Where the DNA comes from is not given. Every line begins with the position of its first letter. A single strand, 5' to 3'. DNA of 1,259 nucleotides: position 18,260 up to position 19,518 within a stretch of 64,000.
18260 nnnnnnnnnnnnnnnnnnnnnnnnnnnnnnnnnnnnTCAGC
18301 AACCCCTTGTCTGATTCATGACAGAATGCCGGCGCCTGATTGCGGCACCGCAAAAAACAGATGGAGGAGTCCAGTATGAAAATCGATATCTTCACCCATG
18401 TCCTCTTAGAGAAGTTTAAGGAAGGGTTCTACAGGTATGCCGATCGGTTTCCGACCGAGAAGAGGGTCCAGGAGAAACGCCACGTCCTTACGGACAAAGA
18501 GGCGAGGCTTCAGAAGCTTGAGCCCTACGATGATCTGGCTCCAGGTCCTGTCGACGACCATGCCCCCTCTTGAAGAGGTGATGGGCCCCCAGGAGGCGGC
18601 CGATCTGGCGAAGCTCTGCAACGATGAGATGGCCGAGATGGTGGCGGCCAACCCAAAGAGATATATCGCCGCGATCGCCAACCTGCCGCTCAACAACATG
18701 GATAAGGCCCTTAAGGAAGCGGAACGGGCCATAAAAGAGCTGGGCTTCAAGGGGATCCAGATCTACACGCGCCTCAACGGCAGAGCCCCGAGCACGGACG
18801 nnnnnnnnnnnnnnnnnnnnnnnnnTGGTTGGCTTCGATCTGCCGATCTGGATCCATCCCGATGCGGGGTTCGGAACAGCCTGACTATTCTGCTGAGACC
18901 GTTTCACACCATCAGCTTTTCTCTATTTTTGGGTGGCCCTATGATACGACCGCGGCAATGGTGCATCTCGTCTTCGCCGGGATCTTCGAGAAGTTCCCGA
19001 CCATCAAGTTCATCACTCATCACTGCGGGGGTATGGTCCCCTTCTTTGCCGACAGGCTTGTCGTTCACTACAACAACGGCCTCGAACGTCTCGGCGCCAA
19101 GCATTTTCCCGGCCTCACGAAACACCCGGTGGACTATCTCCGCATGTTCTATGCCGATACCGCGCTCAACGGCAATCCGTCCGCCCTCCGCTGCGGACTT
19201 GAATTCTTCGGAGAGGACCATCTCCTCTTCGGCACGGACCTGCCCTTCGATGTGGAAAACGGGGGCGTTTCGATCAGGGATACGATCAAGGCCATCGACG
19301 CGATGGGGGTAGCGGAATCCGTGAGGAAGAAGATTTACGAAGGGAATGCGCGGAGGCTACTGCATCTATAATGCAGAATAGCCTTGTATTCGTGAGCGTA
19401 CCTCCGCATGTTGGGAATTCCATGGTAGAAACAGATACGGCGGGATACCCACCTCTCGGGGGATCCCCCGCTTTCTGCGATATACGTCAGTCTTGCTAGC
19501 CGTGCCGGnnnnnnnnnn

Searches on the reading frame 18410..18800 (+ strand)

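Call 23: search_protein_families(library=pfam, proteins=[window:18410-18800:+], max_evalue=0.001)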
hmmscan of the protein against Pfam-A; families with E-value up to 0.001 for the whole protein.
window:18410-18800:+ (130 aa): 1 family
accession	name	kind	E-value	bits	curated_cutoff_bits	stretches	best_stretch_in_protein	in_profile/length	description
PF04909.20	Amidohydro_2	-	1.4e-09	38.6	26.4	1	57-128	49-122/289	Amidohydrolase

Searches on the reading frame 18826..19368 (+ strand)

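Call 23: search_protein_families(library=pfam, proteins=[window:18826-19368:+], max_evalue=0.001)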
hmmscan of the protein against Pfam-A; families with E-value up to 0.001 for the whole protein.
window:18826-19368:+ (181 aa): 1 family
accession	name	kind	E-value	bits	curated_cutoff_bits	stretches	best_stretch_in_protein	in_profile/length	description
PF04909.20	Amidohydro_2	-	6.6e-19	69.2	26.4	1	35-181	147-289/289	Amidohydrolase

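Call 53: search_protein_families(library=ncbifam, proteins=[window:18826-19368:+], max_evalue=0.00001)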
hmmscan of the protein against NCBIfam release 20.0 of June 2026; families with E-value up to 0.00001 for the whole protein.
window:18826-19368:+ (181 aa): 0 families
